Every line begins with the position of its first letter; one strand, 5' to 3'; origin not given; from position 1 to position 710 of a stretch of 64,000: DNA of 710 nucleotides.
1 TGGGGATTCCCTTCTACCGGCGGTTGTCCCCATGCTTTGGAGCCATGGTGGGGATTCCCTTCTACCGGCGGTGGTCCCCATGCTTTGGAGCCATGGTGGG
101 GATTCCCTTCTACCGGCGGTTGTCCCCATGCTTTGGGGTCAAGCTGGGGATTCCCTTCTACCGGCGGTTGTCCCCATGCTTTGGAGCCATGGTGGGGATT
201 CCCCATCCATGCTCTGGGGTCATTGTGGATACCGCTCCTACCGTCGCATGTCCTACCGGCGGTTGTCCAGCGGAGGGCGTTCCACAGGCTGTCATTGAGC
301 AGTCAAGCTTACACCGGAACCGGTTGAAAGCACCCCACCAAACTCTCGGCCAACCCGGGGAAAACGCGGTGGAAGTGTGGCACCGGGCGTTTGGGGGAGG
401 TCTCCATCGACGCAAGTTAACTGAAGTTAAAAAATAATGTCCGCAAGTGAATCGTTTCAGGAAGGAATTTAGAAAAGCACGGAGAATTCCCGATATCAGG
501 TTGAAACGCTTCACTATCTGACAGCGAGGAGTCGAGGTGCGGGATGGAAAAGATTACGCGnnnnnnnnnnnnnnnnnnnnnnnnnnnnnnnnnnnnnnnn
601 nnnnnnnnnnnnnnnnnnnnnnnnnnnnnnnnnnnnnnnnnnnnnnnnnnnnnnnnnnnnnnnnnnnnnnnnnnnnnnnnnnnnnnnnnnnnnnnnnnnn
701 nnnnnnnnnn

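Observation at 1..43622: Inverted, diverged copies of a 48-bp tandem repeat array bracket about 43 kb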

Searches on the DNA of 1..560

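Call 88: search_rna_families(source=window, start=1, end=560, threshold=evalue, max_evalue=1)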
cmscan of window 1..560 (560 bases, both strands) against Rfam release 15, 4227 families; matches with E-value up to 1: 1.
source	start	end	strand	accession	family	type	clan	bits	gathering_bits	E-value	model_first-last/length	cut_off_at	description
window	121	188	+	RF03738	mir-2320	Gene; miRNA;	-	28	90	0.0033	1-75/75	no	mir-2320 microRNA precursor family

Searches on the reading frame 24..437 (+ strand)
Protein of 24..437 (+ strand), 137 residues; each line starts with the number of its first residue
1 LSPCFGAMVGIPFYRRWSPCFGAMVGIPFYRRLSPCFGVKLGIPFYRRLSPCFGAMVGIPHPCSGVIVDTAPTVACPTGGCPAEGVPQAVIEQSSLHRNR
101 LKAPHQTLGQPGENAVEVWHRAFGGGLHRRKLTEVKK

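Call 106: search_protein_representatives(protein=window:24-437:+)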
Query: 137 residues. Proteins with E-value up to 0.001 (for the whole library): 11; up to 1e-10: 2; up to 1e-30: 2. The best 11 are listed.
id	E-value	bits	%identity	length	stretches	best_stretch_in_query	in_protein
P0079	4.4e-66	237.8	96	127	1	31-137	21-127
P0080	2.0e-33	131.8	68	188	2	1-60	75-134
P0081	1.9e-07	47.5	26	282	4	3-66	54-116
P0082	4.8e-07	46.2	44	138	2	3-60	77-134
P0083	1.3e-06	44.7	39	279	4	3-57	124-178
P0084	2.0e-06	44.2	27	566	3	2-61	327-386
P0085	2.5e-06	43.8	35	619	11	47-75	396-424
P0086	2.7e-04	37.2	32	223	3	2-61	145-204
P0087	5.9e-04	36.1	32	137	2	2-57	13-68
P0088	7.8e-04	35.7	40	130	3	5-56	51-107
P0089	8.1e-04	35.7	34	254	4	9-49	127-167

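Call 108: find_encoding_contigs(protein=P0080, flank=5000, max_places=6)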
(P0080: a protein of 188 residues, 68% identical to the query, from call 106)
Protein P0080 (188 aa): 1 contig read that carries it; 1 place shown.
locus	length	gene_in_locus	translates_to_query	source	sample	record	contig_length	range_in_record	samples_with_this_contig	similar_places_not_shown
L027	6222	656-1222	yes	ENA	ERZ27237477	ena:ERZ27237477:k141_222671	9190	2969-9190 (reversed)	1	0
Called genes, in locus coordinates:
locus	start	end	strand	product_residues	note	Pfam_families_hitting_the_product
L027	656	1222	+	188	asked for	-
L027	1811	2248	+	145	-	PF01797:Y1_Tnp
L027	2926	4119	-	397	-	PF13439:Glyco_transf_4, PF20706:GT4-conflict, PF00534:Glycos_transf_1, PF13692:Glyco_trans_1_4, PF13524:Glyco_trans_1_2 (weak)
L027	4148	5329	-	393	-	PF20706:GT4-conflict (faint), PF00534:Glycos_transf_1, PF13692:Glyco_trans_1_4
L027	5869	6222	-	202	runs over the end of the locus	-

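Call 109: find_encoding_contigs(protein=P0082, flank=3000, max_places=4)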
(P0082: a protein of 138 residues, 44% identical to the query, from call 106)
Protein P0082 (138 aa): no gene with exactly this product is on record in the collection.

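Call 112: search_protein_families(library=ncbifam, proteins=[L027:1811-2248:+], max_evalue=0.01)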
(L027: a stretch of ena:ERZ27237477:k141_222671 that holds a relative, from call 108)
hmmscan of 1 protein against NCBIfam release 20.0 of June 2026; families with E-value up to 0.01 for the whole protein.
L027:1811-2248:+ (145 aa): 2 families
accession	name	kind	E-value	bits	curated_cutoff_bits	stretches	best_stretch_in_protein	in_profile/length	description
NF033573.1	transpos_IS200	equivalog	9.7e-37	126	55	1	3-126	3-125/126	IS200/IS605 family transposase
NF047646.1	REP_Tyr_transpos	equivalog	3.8e-06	26.9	80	1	16-128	15-130/146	REP-associated tyrosine transposase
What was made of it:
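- On REP/RAYT or IS200/IS605 PATE: An IS200-family tnpA lies 640 bp from the L027 array (calls 108, 112).
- Closest known: REP/BIME elements and their RAYT. Different: No RAYT was found; only one IS200-type tnpA lies near one array (calls 108, 112).
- An IS200-family tnpA (126 bits against NF033573, cutoff 55) lies 640 bp from the L027 array (calls 108, 112).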
